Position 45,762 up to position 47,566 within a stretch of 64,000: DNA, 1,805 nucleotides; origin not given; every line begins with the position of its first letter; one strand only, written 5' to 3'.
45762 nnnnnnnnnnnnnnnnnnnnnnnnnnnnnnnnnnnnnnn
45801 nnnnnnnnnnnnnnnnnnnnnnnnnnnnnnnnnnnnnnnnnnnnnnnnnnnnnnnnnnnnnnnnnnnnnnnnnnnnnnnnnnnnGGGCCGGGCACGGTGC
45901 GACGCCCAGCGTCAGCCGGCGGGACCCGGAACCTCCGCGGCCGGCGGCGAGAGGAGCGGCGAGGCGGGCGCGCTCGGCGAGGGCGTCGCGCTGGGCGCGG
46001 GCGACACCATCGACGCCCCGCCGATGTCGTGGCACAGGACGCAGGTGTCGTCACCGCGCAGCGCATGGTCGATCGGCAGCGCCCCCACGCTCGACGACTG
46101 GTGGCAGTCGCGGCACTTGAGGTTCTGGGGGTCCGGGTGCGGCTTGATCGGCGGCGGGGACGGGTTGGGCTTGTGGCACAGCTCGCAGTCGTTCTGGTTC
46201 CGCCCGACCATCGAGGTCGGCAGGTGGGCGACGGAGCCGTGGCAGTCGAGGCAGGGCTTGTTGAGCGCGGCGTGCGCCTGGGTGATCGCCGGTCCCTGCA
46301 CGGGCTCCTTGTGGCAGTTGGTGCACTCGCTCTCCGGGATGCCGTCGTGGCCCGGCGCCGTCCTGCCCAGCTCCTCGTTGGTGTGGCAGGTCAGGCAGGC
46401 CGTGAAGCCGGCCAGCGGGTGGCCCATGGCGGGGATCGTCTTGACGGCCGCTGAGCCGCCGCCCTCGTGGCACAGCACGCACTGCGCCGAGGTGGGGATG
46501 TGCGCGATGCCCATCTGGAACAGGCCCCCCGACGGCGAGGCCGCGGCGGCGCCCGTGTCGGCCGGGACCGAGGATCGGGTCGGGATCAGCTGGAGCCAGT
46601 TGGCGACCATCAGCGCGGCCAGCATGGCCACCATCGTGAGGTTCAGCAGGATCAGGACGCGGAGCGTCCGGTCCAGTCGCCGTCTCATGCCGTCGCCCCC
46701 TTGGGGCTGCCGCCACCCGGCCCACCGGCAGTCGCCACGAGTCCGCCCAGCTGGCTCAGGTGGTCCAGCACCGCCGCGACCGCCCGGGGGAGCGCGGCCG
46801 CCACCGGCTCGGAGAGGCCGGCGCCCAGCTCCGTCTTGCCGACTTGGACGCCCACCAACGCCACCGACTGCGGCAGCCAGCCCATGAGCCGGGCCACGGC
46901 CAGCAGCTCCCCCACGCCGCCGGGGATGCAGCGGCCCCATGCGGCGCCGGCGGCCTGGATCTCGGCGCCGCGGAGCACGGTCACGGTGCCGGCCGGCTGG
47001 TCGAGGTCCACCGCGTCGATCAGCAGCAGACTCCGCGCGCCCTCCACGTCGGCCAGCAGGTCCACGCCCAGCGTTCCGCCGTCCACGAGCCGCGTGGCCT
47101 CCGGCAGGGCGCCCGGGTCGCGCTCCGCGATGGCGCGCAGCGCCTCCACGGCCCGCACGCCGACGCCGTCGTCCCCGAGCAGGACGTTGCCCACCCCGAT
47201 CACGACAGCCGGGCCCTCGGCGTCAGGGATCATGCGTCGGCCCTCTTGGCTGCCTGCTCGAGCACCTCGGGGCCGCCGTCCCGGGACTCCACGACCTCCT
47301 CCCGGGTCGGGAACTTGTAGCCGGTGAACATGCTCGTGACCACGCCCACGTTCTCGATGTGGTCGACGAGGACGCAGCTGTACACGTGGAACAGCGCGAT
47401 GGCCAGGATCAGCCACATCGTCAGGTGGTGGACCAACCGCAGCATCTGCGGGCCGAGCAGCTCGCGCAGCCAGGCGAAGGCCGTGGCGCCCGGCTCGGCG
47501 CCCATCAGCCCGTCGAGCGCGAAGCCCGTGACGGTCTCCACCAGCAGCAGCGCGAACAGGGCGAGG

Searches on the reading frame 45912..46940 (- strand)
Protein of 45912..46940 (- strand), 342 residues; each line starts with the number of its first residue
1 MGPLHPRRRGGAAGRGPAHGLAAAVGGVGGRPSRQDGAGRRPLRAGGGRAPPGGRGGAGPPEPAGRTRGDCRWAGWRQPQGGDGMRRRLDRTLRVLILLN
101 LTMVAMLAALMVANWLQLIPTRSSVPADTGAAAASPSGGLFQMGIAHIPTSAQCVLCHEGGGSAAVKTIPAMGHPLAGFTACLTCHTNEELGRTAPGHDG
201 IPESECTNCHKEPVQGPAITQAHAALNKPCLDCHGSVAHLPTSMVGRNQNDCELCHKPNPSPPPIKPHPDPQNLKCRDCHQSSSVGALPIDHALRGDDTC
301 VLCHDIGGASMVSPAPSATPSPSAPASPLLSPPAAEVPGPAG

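Call 4: search_protein_families(library=pfam, proteins=[window:45912-46940:-])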
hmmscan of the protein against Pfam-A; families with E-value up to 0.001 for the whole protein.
window:45912-46940:- (342 aa): 4 families
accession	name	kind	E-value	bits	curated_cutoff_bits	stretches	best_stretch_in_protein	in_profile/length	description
PF14522.11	Cytochrome_C7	-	6e-10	39.2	24.8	1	203-257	13-67/67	Cytochrome c7 and related cytochrome c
PF14537.11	Cytochrom_c3_2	-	2.9e-06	28.1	25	0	272-305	5-34/79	Cytochrome c3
PF09699.15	Paired_CXXCH_1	-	5.8e-05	23.1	20.6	0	198-237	1-39/41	Doubled CXXCH motif (Paired_CXXCH_1)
PF22113.1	Mtrc-MtrF_II-IV_dom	-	7.7e-05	22.7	30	0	144-195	113-172/176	Outer membrane cytochrome MtrC/MtrF-like, domains II/IV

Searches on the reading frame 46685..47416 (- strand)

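Call 4: search_protein_families(library=pfam, proteins=[window:46685-47416:-])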
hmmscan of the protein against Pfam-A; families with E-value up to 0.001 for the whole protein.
window:46685-47416:- (243 aa): 1 family
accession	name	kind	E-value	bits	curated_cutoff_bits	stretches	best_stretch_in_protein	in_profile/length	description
PF01750.23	HycI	-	5.8e-17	62.2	23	1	90-218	4-129/130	Hydrogenase maturation protease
